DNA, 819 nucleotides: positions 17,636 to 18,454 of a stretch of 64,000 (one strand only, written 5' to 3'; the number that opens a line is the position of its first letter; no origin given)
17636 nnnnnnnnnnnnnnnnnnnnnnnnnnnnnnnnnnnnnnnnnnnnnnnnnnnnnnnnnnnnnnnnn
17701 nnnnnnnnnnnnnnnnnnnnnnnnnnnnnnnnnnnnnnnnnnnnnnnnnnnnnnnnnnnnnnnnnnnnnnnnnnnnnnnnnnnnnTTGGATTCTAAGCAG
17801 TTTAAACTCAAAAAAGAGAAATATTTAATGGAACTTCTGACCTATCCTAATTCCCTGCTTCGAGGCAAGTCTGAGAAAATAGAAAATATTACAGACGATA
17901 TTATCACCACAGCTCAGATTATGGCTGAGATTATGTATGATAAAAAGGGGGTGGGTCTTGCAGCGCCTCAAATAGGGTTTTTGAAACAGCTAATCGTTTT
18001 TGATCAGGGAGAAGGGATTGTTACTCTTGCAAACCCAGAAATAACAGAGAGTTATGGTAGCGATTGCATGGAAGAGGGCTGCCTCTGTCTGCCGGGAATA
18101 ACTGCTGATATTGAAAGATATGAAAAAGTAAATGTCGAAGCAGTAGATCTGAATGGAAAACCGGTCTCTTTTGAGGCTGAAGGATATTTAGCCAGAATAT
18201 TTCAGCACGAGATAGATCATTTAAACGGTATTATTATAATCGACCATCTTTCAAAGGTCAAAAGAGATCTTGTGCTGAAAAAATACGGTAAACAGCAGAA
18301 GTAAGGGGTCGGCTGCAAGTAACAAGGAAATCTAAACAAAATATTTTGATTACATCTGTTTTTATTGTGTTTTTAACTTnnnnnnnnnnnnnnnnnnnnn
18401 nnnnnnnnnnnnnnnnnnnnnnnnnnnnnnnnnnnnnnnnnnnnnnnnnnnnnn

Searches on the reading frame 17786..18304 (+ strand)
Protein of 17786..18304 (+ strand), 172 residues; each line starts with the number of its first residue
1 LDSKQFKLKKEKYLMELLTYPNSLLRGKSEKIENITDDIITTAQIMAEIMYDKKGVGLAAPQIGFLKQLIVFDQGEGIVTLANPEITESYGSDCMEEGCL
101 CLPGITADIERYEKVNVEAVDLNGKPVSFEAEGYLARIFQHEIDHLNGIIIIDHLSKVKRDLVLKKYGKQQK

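Call 29: search_protein_families(library=pfam, proteins=[window:17786-18304:+], max_evalue=0.0001)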
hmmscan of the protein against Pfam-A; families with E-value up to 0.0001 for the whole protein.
window:17786-18304:+ (172 aa): 1 family
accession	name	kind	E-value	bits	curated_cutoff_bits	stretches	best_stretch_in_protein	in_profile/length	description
PF01327.26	Pep_deformylase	-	7.3e-47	159.3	22.8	1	16-160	3-155/156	Polypeptide deformylase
